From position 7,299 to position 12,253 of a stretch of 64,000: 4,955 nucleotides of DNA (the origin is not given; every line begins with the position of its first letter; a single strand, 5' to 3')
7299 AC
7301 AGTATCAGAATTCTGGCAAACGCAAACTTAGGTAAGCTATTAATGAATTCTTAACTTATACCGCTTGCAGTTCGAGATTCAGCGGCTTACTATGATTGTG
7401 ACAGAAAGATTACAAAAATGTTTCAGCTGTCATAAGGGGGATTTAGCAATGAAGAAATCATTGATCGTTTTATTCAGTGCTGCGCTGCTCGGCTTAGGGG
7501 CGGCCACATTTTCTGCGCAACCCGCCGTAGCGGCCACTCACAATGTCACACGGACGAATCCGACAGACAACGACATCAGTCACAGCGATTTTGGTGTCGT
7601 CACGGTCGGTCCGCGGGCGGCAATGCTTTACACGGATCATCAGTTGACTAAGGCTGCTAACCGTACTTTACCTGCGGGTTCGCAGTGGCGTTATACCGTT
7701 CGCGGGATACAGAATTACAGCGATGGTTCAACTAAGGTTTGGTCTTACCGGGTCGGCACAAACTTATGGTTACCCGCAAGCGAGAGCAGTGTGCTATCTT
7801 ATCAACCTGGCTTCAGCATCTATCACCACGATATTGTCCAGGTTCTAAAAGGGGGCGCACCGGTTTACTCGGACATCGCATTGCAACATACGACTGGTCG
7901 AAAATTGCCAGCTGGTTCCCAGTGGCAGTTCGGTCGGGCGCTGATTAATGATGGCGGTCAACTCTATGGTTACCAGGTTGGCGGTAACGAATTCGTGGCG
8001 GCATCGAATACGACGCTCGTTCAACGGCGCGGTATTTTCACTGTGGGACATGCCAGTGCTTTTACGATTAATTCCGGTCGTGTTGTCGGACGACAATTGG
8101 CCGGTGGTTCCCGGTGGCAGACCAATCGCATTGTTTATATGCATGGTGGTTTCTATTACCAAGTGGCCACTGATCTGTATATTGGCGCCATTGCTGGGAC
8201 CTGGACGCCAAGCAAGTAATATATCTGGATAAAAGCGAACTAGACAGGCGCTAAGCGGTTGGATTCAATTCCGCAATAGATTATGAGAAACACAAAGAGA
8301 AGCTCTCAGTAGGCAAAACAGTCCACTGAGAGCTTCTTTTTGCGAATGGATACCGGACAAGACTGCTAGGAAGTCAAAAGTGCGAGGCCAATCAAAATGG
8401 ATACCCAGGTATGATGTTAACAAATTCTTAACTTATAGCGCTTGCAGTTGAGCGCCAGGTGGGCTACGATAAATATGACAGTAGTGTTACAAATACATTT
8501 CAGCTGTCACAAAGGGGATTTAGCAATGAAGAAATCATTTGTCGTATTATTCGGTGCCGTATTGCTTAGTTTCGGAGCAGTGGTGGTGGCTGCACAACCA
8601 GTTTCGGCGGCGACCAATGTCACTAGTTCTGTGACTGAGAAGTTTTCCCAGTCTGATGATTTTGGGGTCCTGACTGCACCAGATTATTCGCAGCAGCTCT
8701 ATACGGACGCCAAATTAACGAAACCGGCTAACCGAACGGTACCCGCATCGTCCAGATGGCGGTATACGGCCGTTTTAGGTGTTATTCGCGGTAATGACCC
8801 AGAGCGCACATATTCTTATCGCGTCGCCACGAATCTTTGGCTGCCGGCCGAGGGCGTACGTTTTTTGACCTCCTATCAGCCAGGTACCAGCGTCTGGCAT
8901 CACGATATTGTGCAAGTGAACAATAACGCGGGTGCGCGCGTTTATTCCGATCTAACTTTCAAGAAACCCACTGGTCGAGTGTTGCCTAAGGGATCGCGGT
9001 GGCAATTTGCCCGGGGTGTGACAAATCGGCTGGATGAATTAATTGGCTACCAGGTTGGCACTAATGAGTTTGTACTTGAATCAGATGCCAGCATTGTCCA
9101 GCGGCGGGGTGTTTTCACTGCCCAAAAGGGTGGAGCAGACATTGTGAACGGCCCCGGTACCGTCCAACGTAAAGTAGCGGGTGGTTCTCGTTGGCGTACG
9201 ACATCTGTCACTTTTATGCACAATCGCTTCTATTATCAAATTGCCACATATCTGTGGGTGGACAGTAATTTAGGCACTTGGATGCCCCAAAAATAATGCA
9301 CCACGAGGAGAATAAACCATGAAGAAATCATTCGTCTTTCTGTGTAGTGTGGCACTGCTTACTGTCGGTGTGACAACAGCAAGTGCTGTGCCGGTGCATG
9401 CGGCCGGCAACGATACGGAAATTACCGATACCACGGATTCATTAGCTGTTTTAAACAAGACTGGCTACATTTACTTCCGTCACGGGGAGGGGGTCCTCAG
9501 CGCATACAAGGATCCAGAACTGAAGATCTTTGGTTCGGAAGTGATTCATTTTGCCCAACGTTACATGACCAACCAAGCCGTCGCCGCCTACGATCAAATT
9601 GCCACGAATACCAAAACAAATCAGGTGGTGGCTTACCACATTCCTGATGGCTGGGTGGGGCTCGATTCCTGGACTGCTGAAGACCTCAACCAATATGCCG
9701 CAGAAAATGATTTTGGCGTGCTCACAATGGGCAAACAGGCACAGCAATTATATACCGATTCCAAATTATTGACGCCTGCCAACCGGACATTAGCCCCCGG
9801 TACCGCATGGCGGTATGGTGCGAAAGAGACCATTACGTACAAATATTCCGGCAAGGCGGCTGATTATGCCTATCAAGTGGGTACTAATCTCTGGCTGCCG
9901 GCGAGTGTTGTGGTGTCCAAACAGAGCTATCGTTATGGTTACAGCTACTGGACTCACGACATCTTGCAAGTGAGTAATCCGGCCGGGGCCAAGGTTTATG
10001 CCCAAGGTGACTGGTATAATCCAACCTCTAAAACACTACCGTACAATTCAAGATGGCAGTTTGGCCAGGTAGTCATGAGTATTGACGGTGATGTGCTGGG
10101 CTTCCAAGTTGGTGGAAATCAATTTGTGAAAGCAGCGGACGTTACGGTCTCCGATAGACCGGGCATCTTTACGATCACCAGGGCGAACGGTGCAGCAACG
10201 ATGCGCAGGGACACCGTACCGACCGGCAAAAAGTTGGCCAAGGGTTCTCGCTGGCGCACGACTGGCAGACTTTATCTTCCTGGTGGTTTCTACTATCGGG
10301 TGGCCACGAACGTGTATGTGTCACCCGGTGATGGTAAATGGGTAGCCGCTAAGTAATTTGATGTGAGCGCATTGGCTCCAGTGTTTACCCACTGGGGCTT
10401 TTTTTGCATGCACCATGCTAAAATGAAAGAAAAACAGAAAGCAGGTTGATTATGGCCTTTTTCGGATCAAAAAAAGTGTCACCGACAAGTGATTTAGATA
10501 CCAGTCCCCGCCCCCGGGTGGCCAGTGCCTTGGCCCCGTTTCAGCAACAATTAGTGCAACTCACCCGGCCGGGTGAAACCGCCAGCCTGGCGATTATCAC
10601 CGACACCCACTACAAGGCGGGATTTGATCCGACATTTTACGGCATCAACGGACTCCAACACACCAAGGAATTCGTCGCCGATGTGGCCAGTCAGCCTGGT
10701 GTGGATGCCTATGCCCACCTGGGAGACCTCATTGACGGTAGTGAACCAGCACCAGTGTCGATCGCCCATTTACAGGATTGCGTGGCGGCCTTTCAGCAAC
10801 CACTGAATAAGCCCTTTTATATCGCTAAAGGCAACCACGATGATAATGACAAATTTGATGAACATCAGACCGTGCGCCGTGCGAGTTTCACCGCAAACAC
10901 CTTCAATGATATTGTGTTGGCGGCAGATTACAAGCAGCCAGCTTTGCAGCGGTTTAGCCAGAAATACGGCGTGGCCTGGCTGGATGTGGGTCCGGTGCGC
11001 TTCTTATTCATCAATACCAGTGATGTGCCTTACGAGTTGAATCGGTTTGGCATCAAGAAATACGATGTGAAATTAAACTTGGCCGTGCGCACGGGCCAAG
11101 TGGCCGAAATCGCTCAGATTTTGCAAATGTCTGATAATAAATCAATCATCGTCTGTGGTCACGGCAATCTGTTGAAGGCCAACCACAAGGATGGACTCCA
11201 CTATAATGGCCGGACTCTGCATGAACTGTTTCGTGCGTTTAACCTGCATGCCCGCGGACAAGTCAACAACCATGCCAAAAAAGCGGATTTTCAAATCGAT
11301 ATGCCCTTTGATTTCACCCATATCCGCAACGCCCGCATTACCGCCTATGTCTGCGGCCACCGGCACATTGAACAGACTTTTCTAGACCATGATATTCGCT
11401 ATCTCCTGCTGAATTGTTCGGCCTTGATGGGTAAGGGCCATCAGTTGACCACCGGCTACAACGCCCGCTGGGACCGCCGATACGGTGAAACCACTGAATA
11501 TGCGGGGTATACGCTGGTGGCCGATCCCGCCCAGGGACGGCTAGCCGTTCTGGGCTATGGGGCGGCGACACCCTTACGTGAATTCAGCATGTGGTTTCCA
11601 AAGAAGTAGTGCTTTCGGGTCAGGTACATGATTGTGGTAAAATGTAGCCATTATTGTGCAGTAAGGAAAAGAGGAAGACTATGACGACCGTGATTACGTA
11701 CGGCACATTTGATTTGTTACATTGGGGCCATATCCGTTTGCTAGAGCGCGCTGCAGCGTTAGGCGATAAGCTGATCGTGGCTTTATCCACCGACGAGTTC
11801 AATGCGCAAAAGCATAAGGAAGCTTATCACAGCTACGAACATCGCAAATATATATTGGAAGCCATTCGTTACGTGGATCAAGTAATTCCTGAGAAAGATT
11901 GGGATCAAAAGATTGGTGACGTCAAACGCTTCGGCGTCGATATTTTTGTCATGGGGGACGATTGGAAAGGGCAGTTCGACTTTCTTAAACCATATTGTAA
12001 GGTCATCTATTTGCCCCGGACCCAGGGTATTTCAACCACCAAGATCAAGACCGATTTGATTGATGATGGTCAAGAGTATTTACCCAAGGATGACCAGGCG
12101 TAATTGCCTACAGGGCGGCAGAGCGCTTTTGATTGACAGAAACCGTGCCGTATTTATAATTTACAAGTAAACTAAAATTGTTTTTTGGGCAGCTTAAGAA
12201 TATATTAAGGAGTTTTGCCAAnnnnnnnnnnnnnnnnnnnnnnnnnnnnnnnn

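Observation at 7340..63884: Very large GW/SH3b-repeat secreted protein family, including two tandem arrays with no enzymatic domain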

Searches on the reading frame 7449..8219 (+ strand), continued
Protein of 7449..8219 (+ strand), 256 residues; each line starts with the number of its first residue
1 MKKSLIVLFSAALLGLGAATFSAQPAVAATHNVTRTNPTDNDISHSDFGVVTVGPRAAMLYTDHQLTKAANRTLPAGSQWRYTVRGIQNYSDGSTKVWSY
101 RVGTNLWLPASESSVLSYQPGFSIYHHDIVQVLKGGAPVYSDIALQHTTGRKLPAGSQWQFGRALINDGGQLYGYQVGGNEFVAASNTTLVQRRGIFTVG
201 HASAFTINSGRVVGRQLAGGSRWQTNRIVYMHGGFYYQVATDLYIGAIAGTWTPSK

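Call 88: fold_search(model_id=the predicted structure, library=viral)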
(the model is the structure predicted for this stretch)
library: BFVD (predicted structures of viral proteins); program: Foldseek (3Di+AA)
matches with E <= 10: 457; with E <= 0.001: 8
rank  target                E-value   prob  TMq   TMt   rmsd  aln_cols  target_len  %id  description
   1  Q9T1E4                9.5e-09  1.00  0.25  0.11  20.5       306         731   12  (no name in the UniProt tables at hand)
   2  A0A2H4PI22            4.8e-08  1.00  0.23  0.14  30.6       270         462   13  (no name in the UniProt tables at hand)
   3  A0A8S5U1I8            1.4e-04  1.00  0.21  0.20  15.8       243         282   13  CHAP domain protein [Siphoviridae sp. ctt8434]
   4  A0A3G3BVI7            2.5e-04  1.00  0.25  0.16  18.7       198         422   13  N-acetylmuramoyl-L-alanine amidase [Bacillus phage vB_BcoS-136]
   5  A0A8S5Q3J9            6.6e-04  1.00  0.22  0.22  10.6       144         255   12  N-acetylmuramoyl-L-alanine amidase [Siphoviridae sp. ctLqe90]
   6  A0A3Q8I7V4            7.3e-04  1.00  0.21  0.29  13.0       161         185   16  (no name in the UniProt tables at hand)
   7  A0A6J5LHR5            7.3e-04  1.00  0.24  0.14  21.4       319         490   10  Uncharacterized protein [uncultured Caudovirales phage]
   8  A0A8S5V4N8            9.8e-04  0.99  0.26  0.22  22.3       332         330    9  Uncharacterized protein [Siphoviridae sp. ct87j35]
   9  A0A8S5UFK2            1.1e-03  1.00  0.24  0.09  11.0       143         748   14  Lysin-wall binding, endolysin, PBC5, SH3b [Myoviridae sp. ctcyQ27]
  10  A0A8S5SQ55            2.5e-03  1.00  0.24  0.25  14.2       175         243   10  MurNAc-LAA [Siphoviridae sp. ctqSm5]
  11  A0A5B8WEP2            3.3e-03  0.93  0.18  0.09  16.9       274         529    9  Endolysin [Arthrobacter phage Zartrosa]
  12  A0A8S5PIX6            5.2e-03  0.99  0.22  0.13  13.6       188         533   13  PlyB like endolysin [Siphoviridae sp. ctL0q1]
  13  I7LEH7                8.0e-03  0.96  0.23  0.31  10.3       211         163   11  Uncharacterized protein [Yersinia phage phiR1-RT]
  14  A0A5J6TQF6            9.3e-03  0.90  0.19  0.10  18.0       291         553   13  (no name in the UniProt tables at hand)
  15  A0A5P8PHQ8            1.9e-02  1.00  0.22  0.21   2.4        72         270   17  Endolysin [Bacillus phage 000TH010]
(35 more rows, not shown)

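Call 93: find_encoding_contigs(protein=P0116, flank=10000, max_places=2)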
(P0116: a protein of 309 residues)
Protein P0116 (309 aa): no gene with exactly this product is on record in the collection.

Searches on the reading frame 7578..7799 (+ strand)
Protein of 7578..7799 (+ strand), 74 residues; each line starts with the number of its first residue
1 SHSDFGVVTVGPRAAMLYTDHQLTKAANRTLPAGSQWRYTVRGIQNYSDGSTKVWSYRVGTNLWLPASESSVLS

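Call 22: search_solved_structures(query=A3, max_evalue=1, show_alignments=1)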
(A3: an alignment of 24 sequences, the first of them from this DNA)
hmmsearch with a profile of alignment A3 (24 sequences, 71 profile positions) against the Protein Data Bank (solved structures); distinct sequences matched with E-value up to 1: 1.
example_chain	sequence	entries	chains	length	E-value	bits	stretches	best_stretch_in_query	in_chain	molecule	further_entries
7qeh_A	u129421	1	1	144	0.27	14.3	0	27-66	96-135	S-layer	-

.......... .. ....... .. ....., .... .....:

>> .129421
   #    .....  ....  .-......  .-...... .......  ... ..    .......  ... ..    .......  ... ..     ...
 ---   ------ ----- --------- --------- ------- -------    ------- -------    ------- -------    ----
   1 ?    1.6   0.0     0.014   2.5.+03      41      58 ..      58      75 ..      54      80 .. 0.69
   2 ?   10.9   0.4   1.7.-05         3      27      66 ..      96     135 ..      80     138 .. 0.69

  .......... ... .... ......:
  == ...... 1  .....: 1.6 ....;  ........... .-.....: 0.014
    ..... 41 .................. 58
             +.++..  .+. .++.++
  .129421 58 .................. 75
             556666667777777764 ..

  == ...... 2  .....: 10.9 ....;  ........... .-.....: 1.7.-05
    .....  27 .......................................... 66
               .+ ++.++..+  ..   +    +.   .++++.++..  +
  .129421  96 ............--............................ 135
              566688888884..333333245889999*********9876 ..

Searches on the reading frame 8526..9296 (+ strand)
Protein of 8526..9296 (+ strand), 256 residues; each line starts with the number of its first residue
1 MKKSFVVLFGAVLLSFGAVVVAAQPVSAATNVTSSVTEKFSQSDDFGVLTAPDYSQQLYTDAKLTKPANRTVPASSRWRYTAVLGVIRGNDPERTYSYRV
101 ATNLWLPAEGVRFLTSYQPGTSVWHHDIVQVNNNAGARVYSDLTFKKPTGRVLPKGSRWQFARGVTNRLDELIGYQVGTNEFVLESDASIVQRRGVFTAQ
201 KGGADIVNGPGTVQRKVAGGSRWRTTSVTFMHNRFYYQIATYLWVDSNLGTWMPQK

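Call 4: search_protein_families(library=pfam, proteins=[window:8526-9296:+], max_evalue=0.1)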
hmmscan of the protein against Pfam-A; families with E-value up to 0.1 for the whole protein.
window:8526-9296:+ (256 aa): 0 families

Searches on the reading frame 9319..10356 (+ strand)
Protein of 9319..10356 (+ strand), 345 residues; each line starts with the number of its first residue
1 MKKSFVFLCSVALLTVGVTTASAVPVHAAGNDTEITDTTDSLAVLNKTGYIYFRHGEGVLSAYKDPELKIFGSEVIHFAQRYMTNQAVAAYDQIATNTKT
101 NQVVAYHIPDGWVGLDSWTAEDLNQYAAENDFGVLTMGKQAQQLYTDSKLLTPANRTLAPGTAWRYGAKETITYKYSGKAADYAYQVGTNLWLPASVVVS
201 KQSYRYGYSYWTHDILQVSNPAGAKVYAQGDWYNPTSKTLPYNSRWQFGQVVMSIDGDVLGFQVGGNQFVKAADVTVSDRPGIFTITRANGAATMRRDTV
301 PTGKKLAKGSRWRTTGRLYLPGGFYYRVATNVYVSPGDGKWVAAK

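Call 4: search_protein_families(library=pfam, proteins=[window:9319-10356:+], max_evalue=0.1)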
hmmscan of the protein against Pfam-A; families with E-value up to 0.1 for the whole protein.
window:9319-10356:+ (345 aa): 2 families
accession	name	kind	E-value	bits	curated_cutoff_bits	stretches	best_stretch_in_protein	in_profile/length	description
PF03217.20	SlpA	-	0.0042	17.7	23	0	302-334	27-60/63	Surface layer protein A domain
PF13567.11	DUF4131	-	0.035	14.3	31.6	0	299-324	114-136/165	Domain of unknown function (DUF4131)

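Call 36: search_protein_families(library=ncbifam, proteins=[window:9319-10356:+], max_evalue=0.01)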
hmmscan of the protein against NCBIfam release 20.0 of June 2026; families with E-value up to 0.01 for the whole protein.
window:9319-10356:+ (345 aa): 0 families

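Call 94: find_encoding_contigs(protein=window:9319-10356:+, flank=10000, max_places=4)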
Protein window:9319-10356:+ (345 aa): no gene with exactly this product is on record in the collection.

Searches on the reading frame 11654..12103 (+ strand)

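Call 9: search_protein_families(library=pfam, proteins=[window:11654-12103:+], max_evalue=0.001)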
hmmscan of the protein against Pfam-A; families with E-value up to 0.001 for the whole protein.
window:11654-12103:+ (149 aa): 2 families
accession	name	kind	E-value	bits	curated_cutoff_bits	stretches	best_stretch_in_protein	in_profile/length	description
PF01467.32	CTP_transf_like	-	2.9e-25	89.4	21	1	14-133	1-132/133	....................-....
PF06574.18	FAD_syn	-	0.00061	20.1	27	0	8-45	4-41/158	FAD synthetase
